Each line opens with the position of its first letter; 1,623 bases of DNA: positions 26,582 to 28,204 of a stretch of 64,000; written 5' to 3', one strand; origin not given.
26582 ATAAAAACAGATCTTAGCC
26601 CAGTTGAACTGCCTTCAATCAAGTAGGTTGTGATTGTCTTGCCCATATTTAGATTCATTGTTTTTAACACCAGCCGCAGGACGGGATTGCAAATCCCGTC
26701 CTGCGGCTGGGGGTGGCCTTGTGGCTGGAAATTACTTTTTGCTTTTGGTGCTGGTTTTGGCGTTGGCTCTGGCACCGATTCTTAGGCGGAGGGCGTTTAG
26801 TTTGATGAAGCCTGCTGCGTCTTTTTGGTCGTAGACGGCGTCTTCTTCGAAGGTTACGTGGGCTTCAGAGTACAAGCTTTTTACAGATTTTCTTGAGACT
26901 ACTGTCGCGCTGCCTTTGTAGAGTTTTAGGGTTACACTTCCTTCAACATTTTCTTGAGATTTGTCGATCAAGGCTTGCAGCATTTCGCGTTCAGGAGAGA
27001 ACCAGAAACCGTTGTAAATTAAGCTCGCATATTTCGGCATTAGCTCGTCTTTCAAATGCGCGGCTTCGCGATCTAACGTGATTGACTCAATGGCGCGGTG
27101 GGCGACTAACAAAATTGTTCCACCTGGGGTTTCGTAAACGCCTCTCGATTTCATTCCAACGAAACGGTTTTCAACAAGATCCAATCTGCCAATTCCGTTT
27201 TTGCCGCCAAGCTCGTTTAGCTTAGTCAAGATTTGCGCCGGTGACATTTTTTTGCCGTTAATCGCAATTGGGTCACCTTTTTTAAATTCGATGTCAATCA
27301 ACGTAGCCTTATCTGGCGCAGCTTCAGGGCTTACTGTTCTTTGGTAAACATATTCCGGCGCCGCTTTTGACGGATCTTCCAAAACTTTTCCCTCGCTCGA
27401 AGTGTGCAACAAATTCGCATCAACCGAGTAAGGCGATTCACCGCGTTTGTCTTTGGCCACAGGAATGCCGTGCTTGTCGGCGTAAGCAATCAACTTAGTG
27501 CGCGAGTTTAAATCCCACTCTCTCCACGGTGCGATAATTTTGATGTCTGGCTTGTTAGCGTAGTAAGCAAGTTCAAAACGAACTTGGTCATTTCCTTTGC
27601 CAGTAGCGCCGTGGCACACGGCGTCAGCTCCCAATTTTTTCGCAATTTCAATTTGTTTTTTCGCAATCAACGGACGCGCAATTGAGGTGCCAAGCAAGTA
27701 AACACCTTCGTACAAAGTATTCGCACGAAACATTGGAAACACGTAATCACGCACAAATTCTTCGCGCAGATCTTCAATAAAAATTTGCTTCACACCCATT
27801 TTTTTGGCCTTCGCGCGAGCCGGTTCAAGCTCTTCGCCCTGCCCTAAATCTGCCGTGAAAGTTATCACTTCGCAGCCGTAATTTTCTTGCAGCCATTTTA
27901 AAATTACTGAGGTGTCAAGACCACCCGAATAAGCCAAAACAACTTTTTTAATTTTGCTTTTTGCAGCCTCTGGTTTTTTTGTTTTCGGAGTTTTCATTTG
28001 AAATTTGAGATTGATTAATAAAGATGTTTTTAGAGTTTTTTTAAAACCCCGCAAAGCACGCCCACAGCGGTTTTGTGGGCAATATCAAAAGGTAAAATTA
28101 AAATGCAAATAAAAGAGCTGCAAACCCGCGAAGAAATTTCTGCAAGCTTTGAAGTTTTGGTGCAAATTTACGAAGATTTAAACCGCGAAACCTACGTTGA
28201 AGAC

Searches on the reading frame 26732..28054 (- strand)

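Call 30: search_protein_families(library=pfam, max_evalue=0.00001, proteins=[window:26732-28054:-])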
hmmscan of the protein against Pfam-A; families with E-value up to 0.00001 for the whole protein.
window:26732-28054:- (440 aa): 2 families
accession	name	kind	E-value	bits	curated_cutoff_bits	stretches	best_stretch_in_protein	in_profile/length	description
PF20979.2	Arginosuc_syn_C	-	1.7e-82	276.7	27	1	209-426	1-218/219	Arginosuccinate synthase C-terminal domain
PF00764.25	Arginosuc_synth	-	2.9e-68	229.4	27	1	37-198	1-162/162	Arginosuccinate synthase N-terminal HUP domain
